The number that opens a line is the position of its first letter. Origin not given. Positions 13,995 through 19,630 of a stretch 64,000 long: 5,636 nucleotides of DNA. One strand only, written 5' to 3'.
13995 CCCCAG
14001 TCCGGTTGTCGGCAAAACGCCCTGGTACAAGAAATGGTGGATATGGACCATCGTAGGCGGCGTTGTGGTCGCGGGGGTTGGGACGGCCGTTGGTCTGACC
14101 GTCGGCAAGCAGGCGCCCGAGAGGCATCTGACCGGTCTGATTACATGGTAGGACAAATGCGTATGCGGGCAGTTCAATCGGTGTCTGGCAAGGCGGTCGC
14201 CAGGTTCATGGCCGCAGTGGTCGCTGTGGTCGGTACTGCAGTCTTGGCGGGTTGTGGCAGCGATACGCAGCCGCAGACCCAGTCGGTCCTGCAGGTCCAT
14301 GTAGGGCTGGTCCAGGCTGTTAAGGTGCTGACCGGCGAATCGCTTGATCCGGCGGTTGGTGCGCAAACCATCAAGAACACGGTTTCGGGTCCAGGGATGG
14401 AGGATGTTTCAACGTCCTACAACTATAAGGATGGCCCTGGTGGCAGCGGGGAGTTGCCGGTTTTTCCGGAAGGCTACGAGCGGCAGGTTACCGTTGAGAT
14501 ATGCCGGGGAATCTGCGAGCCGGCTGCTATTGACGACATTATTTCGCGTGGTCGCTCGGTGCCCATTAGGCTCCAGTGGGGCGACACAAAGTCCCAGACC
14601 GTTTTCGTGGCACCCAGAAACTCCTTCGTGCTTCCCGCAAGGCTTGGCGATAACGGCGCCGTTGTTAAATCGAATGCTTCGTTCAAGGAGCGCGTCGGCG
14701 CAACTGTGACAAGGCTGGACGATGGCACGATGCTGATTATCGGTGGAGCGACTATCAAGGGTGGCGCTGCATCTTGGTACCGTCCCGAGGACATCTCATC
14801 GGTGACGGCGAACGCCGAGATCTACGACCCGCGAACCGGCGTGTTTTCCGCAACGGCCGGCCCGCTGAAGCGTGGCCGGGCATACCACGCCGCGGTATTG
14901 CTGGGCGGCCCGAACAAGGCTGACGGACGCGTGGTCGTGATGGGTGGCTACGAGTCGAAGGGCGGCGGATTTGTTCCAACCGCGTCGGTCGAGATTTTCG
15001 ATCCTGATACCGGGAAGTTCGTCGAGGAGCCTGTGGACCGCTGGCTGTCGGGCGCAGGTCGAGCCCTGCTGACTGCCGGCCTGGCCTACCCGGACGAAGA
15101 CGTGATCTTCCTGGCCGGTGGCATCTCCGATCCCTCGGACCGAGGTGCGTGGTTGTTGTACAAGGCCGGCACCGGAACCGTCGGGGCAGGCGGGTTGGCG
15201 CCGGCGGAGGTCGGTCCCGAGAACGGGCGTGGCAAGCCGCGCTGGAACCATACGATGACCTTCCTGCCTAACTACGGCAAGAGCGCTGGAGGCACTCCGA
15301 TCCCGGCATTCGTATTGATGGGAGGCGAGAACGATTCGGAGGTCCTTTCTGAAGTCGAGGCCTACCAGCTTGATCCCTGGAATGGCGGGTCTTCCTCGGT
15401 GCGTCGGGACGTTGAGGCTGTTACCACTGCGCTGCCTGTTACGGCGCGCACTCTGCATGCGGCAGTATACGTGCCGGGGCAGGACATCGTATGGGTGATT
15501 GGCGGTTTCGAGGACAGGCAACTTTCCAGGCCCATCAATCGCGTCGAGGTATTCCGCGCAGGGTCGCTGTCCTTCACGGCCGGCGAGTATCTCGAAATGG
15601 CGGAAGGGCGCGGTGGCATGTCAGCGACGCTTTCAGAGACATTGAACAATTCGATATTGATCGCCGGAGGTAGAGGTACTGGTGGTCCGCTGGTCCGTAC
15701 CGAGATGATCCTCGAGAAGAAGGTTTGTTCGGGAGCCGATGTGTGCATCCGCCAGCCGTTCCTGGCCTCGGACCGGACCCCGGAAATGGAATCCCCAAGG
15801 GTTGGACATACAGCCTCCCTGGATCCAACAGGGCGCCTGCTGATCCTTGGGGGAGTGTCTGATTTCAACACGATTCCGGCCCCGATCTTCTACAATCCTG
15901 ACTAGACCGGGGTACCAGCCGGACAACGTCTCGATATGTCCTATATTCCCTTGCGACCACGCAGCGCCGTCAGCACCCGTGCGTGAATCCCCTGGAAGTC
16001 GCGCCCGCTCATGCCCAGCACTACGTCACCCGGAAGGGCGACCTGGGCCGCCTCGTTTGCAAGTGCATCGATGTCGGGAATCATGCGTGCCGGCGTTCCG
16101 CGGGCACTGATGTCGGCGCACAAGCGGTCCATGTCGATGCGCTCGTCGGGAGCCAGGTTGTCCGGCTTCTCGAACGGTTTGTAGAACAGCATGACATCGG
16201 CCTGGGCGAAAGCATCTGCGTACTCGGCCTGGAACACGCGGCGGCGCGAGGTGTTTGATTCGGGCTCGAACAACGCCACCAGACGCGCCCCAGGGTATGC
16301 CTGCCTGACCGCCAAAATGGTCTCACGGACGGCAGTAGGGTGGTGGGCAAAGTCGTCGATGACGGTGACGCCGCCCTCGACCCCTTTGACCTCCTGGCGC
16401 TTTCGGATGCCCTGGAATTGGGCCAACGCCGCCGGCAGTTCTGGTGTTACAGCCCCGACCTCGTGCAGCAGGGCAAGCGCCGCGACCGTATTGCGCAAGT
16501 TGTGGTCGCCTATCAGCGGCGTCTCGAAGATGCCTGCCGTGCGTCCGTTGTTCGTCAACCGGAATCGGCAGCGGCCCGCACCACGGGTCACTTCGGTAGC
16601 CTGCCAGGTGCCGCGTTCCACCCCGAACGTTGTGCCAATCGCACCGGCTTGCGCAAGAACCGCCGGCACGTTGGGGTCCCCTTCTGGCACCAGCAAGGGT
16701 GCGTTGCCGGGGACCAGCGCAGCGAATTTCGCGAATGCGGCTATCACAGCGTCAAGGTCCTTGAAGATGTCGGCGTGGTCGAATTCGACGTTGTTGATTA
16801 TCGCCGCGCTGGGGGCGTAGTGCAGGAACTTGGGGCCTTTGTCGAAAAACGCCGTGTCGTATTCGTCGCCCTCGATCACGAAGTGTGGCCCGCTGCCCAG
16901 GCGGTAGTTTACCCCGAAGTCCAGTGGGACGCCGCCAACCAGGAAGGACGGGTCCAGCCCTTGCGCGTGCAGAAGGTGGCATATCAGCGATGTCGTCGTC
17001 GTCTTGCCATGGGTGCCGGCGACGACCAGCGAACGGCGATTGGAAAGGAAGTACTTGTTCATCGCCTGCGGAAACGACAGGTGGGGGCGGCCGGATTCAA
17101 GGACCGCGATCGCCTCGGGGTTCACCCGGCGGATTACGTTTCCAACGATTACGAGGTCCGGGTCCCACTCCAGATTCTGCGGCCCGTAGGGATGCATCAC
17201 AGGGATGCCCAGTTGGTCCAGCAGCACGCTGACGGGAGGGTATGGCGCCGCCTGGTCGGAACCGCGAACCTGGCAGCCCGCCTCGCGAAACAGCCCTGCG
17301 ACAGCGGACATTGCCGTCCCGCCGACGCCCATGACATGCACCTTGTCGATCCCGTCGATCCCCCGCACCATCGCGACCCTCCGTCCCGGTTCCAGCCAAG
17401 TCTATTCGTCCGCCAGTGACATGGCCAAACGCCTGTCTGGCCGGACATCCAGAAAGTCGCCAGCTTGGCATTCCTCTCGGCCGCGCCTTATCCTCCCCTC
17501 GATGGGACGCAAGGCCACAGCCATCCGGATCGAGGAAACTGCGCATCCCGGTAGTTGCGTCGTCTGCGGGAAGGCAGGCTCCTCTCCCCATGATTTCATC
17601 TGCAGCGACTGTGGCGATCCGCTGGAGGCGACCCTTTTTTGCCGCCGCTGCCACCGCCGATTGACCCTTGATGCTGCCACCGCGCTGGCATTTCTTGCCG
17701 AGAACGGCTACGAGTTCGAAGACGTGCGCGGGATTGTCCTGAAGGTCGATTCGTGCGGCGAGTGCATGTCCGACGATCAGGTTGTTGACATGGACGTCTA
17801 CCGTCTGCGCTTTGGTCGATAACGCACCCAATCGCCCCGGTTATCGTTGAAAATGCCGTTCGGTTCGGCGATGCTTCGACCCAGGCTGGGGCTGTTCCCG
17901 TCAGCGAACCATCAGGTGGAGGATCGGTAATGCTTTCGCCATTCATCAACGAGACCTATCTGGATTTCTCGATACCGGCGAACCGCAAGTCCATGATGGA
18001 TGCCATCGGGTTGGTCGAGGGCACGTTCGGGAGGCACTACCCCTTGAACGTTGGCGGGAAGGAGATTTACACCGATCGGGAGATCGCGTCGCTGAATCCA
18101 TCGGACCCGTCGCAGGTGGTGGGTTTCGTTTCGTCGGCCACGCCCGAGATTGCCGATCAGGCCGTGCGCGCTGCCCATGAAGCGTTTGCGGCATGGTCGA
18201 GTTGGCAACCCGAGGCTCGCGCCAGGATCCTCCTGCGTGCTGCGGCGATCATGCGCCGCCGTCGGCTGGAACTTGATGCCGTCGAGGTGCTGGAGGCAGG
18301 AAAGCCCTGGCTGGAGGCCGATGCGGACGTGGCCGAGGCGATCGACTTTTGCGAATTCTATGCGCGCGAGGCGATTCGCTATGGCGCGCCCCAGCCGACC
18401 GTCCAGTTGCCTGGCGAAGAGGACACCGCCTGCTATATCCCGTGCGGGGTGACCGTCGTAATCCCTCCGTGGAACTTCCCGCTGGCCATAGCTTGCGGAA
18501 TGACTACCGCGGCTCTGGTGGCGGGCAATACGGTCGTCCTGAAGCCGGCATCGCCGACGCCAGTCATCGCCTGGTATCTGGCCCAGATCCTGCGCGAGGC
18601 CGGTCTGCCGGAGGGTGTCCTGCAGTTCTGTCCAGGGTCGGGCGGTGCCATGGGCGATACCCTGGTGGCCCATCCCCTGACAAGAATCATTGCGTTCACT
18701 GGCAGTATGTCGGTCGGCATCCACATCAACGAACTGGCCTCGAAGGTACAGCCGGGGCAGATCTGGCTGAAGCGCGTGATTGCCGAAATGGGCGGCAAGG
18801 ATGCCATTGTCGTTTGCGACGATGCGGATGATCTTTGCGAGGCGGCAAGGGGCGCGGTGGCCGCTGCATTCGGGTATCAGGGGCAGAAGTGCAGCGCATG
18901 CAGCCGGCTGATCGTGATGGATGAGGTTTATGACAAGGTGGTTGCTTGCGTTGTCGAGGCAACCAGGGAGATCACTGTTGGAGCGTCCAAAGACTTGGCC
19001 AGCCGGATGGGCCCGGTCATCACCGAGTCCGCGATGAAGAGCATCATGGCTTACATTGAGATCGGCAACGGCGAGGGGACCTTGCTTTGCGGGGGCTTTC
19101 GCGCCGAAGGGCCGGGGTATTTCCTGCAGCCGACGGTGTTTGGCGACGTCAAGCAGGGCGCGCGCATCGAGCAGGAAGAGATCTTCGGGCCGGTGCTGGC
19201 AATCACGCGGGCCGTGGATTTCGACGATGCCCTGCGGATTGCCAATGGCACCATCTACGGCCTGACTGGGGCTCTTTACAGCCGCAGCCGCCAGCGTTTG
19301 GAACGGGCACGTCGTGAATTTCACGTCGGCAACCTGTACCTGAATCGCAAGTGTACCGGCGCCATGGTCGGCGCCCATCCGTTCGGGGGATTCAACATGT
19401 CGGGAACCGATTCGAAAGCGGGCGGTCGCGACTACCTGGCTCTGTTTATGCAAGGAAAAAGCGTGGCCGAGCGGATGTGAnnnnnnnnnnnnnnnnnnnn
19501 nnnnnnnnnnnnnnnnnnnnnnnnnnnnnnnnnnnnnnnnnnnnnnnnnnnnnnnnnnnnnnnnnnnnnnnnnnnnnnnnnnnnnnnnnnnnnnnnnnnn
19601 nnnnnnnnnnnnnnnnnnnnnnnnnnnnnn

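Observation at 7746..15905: Kinase operon with duplicated TPR-PEGA proteins bracketing a Cys-rich secreted protein and a Kelch lipoprotein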

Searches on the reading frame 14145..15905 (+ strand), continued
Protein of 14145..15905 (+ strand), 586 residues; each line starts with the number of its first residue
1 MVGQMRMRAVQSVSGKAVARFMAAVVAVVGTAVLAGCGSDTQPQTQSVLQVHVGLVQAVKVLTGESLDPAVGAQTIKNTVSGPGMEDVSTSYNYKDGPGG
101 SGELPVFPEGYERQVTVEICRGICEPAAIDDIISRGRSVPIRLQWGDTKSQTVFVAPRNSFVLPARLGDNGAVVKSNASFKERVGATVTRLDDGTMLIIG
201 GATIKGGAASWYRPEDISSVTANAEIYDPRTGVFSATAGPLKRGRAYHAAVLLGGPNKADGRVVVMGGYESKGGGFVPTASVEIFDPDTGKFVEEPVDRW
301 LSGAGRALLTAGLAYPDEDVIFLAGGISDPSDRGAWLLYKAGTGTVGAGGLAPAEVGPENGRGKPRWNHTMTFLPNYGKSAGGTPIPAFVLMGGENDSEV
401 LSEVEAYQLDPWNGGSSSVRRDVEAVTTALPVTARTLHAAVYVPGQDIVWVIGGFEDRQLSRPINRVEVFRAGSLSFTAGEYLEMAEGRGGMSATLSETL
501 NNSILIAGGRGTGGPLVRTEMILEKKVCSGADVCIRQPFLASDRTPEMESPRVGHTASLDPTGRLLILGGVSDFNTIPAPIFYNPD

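Call 92: fold_search(model_id=the predicted structure, library=pdb)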
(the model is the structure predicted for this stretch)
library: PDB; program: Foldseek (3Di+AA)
matches with E <= 10: 868; with E <= 0.001: 188
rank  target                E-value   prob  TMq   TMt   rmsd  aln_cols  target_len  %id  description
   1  5f72_C                1.1e-12  1.00  0.37  0.69   6.5       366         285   17  De novo design and crystallographic validation of antibodies targeting a pre-selected epitope (released 2016-12-14)
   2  6uf0_A                1.8e-12  1.00  0.37  0.69   6.4       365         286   16  Crystal structure of N-(4-((4-methoxy-N-(2,2,2-trifluoroethyl)phenyl)sulfonamido)isoquinolin-1-yl)-N-((4-methoxyphenyl (released 2019-12-18)
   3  8pkv_B                2.8e-12  1.00  0.37  0.68   6.5       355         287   17  Kelch domain of KEAP1 in complex with a ortho-dimethylbenzene linked cyclic peptide 4 (ortho-WRCDPETGEC). (released 2023-11-15)
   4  3wn7_A                2.8e-12  1.00  0.37  0.68   6.6       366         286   16  Crystal Structure of Keap1 in Complex with the N-terminal region of the Nrf2 transcription factor (released 2013-12-25)
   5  5wfv_A                3.0e-12  1.00  0.36  0.67   6.8       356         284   17  Kelch domain of human Keap1 bound to Nrf2 ETGE peptide (released 2018-09-19)
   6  7ong                  3.0e-12  1.00  0.38  0.67   6.3       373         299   18  Crystal structure of the computationally designed SAKe6BE-L1 protein (released 2022-12-14)
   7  4l7d_B                3.8e-12  1.00  0.36  0.67   6.8       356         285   16  Structure of keap1 kelch domain with (1S,2R)-2-{[(1S)-5-methyl-1-[(1-oxo-1,3-dihydro-2H-isoindol-2-yl)methyl]-3,4-dihy (released 2014-02-19)
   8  4iqk                  4.4e-12  1.00  0.37  0.69   6.6       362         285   16  Crystal structure of cpd 16 bound to Keap1 Kelch domain (released 2013-05-15)
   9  7k2e_A                5.9e-12  1.00  0.36  0.68   6.5       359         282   17  Kelch domain of human KEAP1 bound to Nrf2-based cyclic peptide, c[GDEETGE] (released 2021-04-07)
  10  3wdz_A                6.1e-12  1.00  0.37  0.69   6.4       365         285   16  Crystal Structure of Keap1 in Complex with phosphorylated p62 (released 2013-09-04)
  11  9j7g_X                6.4e-12  1.00  0.38  0.69   6.1       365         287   16  Crystal strcuture of Keap1_compound_8 (released 2025-06-25)
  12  4in4_C                6.4e-12  1.00  0.37  0.68   6.4       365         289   16  Crystal structure of cpd 15 bound to Keap1 Kelch domain (released 2013-05-15)
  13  8pjz_A                6.4e-12  1.00  0.38  0.68   6.1       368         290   17  Crystal structure of the computationally designed SAKe6EEtal protein (released 2024-07-10)
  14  9qdu_A                6.8e-12  1.00  0.37  0.69   6.4       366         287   17  KEAP1 complexed to cyclic peptide 30 (released 2026-03-18)
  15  6zf6                  7.4e-12  1.00  0.37  0.68   6.4       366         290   16  Keap1 kelch domain bound to a small molecule inhibitor of the Keap1-Nrf2 protein-protein interaction (released 2021-04-14)
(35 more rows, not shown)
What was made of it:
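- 14163..15905 (+): Kelch lipoprotein: LAGC lipobox, an N-terminal beta-sandwich domain and a six-bladed Kelch propeller. The start may be 14157. Best PDB matches are Keap1 Kelch domains, E 1e-12 (call 92).
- Closest known: Keap1-type Kelch six-bladed propellers. Same: These are the best structural matches to the propeller of the Kelch lipoprotein: Foldseek E about 1e-12, target TM about 0.69 (call 92).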

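Call 100: search_protein_families(library=padloc, proteins=[window:14163-15905:+], max_evalue=0.001)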
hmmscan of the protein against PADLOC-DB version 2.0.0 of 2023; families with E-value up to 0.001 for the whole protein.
window:14163-15905:+ (580 aa): 0 families

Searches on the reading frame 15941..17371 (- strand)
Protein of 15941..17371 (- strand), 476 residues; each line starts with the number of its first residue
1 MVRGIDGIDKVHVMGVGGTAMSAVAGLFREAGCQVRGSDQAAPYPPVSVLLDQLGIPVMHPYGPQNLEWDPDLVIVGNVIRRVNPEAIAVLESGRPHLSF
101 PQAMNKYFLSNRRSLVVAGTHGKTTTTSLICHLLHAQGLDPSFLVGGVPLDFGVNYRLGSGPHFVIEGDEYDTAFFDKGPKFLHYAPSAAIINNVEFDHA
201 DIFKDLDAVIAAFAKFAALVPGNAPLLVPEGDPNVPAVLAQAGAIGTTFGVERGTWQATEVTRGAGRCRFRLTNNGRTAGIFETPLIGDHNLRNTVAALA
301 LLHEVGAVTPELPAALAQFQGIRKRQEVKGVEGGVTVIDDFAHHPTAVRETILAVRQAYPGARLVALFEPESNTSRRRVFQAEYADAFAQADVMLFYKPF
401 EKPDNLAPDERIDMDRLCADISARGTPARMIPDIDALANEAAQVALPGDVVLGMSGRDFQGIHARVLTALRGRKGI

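Call 18: search_protein_families(library=pfam, proteins=[window:15941-17371:-], max_evalue=0.001)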
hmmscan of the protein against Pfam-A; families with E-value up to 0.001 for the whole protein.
window:15941-17371:- (476 aa): 3 families
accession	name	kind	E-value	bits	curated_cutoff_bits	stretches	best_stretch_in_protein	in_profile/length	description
PF08245.18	Mur_ligase_M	-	8.1e-21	75.3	24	1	117-301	1-199/200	Mur ligase middle domain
PF02875.26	Mur_ligase_C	-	4e-18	66.9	28.4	1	325-454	2-124/127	Mur ligase, glutamate ligase domain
PF01225.30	Mur_ligase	-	3.1e-12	47.1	21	1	10-106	1-89/95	Mur ligase family, catalytic domain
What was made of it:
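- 15941..17371 (-): Mur-ligase (murC-like) gene: right border of the variable slot. Mur_ligase, Mur_ligase_M and Mur_ligase_C domains (call 18).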

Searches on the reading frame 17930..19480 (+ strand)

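Call 19: search_protein_families(library=pfam, proteins=[window:17930-19480:+], max_evalue=0.001)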
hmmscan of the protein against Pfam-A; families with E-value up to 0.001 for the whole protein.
window:17930-19480:+ (516 aa): 1 family
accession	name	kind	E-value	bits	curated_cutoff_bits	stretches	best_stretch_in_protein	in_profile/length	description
PF00171.27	Aldedh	-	1.4e-142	476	23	1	50-512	7-461/461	Aldehyde dehydrogenase family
